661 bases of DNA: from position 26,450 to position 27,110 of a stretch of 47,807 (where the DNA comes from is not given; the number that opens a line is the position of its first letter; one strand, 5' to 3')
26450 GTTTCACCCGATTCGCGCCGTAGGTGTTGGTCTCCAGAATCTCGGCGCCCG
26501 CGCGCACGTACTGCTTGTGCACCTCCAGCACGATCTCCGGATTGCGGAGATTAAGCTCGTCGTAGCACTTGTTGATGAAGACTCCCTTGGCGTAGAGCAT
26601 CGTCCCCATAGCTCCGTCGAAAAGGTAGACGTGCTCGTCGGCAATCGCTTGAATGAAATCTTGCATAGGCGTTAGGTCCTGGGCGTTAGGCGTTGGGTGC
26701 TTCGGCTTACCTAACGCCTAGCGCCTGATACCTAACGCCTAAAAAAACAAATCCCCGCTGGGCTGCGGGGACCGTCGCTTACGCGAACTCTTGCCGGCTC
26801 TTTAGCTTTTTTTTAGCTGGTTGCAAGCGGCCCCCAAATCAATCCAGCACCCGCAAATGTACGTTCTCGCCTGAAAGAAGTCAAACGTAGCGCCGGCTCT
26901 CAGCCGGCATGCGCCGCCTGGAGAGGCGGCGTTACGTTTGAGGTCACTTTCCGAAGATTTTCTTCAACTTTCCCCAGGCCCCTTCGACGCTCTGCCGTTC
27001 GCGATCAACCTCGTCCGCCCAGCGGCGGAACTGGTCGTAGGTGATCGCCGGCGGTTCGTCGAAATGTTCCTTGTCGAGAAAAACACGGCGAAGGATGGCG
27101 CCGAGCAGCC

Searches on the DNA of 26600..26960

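Call 54: search_rna_families(source=window, start=26600, end=26960, threshold=evalue, max_evalue=1, show_alignments=2)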
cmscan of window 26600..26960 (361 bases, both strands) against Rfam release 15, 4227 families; matches with E-value up to 1: 4.
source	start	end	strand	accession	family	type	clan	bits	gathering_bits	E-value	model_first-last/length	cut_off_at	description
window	26792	26853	-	RF01726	SAM-II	Cis-reg; riboswitch;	-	37.3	44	1.1e-05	1-60/60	no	SAM-II riboswitch aptamer (SAM-II long loop)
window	26782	26857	-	RF00521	SAM_alpha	Cis-reg; riboswitch;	-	26.1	36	0.00052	1-79/79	no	Alpha-proteobacteria SAM riboswitch aptamer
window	26741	26855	-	RF01772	rnk_pseudo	Cis-reg; leader;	-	22.6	55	0.11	1-108/108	no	Pseudomonas rnk leader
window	26680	26742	+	RF04298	mir-36_2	Gene; miRNA;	CL00088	20.3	46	0.12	1-65/65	no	mir-36_2 microRNA precursor family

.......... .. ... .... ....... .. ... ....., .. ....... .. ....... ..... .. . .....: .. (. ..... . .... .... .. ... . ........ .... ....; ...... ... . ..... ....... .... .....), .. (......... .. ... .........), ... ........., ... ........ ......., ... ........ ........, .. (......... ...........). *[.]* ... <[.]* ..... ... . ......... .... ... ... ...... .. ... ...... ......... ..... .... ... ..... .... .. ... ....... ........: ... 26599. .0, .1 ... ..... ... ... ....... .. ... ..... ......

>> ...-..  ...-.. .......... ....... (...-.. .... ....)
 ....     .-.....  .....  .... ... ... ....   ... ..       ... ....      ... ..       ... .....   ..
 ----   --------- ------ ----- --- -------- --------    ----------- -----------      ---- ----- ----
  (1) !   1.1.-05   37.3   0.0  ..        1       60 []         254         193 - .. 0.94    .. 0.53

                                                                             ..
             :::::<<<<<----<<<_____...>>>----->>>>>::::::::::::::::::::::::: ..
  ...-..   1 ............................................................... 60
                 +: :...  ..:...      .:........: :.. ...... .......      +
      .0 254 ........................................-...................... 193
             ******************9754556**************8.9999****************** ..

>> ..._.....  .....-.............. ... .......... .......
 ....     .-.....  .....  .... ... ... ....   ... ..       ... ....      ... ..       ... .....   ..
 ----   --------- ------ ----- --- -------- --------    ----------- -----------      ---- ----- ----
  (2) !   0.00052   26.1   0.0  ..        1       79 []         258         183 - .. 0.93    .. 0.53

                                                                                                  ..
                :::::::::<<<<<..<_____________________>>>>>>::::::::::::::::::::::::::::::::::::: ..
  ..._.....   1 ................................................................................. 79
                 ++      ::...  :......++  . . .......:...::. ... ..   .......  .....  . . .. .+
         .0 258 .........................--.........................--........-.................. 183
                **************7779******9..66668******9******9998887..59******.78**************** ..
